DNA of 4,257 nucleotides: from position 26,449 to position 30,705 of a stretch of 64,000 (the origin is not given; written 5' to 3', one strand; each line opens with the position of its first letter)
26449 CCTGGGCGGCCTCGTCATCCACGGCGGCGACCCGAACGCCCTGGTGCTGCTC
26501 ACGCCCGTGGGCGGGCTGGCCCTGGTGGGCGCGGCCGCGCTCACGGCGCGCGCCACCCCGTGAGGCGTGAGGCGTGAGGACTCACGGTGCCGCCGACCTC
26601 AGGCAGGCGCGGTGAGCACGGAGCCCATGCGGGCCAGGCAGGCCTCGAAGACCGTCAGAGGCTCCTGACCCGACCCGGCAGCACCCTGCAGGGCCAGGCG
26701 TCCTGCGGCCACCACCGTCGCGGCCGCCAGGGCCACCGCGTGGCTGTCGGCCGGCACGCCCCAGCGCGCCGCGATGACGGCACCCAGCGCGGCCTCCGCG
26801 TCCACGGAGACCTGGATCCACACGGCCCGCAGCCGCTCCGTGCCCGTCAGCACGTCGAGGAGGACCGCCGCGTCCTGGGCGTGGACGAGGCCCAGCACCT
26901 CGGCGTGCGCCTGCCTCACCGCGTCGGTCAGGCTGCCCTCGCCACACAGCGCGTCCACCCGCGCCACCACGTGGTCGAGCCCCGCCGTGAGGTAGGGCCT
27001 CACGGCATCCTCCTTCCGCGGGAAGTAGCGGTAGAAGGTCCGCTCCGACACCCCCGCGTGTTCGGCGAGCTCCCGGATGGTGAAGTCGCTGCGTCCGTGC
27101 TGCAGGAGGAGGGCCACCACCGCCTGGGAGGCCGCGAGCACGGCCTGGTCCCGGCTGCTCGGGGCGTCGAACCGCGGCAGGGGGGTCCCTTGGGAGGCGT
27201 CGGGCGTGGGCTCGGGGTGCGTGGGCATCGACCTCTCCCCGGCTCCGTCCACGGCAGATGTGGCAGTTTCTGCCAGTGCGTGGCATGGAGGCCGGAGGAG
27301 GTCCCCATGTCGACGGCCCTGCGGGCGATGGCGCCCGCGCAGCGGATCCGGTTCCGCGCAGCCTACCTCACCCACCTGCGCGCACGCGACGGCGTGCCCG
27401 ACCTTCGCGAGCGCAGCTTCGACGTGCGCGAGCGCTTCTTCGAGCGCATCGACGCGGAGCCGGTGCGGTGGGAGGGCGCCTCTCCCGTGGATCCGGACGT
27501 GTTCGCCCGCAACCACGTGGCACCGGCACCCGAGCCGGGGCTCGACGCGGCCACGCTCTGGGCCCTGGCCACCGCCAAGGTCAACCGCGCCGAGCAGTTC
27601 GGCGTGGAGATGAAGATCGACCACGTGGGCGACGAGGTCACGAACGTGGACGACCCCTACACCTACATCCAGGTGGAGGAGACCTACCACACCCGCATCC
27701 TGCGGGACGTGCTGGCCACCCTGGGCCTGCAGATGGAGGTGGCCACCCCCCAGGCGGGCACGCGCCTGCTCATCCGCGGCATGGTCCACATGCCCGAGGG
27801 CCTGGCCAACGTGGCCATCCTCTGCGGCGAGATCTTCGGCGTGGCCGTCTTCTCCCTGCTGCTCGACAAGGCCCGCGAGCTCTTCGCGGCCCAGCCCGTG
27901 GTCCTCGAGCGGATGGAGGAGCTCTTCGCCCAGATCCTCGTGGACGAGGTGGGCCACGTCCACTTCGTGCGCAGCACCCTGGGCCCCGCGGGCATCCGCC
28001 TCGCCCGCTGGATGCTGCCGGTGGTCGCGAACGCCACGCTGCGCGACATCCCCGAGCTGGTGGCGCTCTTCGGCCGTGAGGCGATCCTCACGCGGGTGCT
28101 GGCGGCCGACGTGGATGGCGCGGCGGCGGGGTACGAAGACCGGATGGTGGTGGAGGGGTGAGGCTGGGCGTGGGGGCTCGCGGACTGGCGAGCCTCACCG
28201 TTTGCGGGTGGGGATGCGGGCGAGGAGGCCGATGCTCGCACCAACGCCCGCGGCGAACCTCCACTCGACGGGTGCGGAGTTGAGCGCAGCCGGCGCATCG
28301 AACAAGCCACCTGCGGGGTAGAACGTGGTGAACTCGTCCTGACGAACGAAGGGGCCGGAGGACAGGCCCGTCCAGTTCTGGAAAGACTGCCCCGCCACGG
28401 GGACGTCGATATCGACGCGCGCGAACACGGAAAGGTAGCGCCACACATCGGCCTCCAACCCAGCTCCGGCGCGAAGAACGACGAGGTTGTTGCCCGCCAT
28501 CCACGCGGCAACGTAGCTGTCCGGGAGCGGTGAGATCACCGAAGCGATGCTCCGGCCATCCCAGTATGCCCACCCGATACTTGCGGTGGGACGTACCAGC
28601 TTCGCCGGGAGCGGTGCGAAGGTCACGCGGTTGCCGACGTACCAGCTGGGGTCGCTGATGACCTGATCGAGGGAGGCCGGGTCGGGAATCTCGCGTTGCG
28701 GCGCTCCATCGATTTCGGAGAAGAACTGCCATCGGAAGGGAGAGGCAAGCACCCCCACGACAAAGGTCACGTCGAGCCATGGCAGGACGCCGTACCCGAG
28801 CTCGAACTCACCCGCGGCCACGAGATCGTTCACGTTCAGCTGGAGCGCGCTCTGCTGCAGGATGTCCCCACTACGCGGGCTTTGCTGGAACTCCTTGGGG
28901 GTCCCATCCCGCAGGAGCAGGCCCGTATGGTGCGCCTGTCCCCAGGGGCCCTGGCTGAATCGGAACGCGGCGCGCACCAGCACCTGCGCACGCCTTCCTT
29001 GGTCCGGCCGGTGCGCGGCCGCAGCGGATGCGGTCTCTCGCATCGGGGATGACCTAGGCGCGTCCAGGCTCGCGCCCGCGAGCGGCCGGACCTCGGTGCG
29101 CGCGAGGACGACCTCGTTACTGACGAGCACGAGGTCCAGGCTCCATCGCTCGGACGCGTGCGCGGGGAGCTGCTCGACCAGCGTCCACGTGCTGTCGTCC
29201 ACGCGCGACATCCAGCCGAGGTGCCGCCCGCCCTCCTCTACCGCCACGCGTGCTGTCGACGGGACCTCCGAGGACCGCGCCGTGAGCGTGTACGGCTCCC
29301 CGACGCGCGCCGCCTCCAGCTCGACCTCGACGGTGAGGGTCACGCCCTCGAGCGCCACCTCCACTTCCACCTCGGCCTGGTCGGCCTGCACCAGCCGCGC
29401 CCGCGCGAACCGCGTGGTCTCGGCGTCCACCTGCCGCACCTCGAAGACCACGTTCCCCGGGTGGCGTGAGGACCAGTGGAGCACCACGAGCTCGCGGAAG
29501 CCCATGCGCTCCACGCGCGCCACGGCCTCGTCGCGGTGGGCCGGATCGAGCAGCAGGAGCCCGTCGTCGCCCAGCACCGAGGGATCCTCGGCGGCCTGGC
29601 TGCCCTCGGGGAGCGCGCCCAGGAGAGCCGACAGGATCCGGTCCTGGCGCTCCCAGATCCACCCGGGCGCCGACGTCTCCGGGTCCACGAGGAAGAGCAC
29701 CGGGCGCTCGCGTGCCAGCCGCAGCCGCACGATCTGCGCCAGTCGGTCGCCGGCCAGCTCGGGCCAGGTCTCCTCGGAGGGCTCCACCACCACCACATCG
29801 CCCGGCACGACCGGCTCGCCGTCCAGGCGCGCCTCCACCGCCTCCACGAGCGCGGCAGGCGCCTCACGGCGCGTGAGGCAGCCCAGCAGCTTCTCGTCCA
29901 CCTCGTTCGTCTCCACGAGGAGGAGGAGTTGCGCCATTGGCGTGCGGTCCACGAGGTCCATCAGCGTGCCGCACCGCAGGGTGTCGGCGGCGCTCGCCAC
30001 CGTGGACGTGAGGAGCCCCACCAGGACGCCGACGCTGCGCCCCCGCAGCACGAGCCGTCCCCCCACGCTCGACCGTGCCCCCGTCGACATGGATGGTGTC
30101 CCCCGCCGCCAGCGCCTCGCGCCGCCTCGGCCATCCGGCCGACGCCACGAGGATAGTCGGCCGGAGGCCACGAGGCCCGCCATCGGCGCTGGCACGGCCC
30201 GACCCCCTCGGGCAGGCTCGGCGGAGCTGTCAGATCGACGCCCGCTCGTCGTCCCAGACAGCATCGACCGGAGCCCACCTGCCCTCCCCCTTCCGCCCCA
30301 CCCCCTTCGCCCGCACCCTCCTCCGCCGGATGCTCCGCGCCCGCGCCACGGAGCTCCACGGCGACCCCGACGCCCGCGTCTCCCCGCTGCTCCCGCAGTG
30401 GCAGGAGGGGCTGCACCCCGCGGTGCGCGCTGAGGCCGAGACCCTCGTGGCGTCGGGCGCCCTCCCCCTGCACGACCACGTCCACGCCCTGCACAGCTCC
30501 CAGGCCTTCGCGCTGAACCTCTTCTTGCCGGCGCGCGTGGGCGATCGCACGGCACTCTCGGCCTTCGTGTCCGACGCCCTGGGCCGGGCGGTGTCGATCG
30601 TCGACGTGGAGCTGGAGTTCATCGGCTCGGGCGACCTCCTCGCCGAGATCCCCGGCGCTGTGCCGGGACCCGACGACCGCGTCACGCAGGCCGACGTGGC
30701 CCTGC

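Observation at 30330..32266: Translationally coupled pair of predicted PD-(D/E)xK nuclease-fold proteins with no recognisable partner: candidate uncharacterised defence module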

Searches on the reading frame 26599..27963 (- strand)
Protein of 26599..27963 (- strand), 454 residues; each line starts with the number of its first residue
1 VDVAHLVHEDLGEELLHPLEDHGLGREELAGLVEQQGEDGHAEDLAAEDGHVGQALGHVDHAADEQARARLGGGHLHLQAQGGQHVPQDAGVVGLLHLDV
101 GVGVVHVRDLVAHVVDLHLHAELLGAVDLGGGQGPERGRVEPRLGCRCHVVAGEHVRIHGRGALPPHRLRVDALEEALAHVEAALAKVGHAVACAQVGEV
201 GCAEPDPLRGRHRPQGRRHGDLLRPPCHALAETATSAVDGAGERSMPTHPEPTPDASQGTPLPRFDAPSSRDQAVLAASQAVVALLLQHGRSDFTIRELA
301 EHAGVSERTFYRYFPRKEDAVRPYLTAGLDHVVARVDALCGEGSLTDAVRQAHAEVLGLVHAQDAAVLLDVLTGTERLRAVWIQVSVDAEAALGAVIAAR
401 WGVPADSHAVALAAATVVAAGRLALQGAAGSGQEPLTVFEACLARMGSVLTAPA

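Call 10: search_protein_families(library=pfam, proteins=[window:26599-27963:-], max_evalue=0.001)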
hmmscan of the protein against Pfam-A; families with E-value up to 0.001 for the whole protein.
window:26599-27963:- (454 aa): 1 family
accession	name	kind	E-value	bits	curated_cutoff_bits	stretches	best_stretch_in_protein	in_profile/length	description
PF00440.29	TetR_N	-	3.5e-10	39.9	24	1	283-319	6-42/47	Bacterial regulatory proteins, tetR family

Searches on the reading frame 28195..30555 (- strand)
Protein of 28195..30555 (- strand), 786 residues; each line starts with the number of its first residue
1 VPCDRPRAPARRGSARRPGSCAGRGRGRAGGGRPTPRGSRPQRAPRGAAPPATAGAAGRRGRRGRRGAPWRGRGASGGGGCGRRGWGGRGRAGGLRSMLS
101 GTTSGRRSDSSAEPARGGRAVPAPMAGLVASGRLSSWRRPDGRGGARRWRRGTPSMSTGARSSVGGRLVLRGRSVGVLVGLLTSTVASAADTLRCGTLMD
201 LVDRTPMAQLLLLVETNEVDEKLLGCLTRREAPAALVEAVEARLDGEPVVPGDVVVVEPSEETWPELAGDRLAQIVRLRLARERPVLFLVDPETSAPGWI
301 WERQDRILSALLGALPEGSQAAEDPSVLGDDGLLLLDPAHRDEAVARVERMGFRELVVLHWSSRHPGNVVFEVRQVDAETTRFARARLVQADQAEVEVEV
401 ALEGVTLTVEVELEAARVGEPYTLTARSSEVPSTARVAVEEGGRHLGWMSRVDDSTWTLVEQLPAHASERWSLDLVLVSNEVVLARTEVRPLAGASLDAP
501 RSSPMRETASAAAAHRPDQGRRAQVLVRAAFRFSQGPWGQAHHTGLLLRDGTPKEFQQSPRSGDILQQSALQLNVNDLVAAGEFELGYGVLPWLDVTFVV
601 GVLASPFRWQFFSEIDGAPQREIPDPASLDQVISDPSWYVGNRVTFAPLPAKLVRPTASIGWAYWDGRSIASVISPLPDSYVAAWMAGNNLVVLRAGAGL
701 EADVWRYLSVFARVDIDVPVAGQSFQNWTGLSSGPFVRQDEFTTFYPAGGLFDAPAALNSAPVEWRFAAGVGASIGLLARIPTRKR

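Call 10: search_protein_families(library=pfam, proteins=[window:28195-30555:-], max_evalue=0.001)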
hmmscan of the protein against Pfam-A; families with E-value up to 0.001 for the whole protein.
window:28195-30555:- (786 aa): 0 families

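Call 52: search_protein_families(library=padloc, proteins=[window:28195-30555:-], max_evalue=0.001)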
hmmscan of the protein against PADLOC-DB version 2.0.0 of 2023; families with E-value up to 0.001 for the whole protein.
window:28195-30555:- (786 aa): 0 families

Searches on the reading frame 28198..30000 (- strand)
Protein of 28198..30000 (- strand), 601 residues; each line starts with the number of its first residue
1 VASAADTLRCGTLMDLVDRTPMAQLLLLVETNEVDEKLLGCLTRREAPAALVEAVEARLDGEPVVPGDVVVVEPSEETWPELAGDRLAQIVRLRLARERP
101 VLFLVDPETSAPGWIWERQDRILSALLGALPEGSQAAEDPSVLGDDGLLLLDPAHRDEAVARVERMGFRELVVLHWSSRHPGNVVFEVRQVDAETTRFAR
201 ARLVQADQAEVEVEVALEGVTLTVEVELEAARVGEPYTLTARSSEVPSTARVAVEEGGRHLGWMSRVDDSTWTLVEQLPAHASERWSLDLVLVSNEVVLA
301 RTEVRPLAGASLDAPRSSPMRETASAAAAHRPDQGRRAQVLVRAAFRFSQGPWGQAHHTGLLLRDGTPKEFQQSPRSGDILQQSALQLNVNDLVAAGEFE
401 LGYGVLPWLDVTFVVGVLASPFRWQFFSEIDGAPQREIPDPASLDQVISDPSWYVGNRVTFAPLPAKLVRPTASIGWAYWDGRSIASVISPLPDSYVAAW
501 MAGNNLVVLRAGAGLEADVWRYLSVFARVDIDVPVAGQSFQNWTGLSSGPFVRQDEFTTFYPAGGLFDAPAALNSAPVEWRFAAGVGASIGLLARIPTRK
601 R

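Call 108: find_homologous_proteins(query=window:28198-30000:-, max_evalue=0.00001)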
Query window:28198-30000:- (601 aa): 2 proteins with E <= 0.00001 among 8000 candidates.
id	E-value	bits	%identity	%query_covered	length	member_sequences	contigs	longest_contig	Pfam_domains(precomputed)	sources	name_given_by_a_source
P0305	0.0e+0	1329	100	100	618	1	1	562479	-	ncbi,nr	ncbi:MAG: hypothetical protein H6732_01890 [Alphaproteobacteria bacterium]|nr:hypothetical protein [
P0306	1.2e-83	300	52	44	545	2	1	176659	-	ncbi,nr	ncbi:MAG: hypothetical protein H6732_12320 [Alphaproteobacteria bacterium]|nr:hypothetical protein [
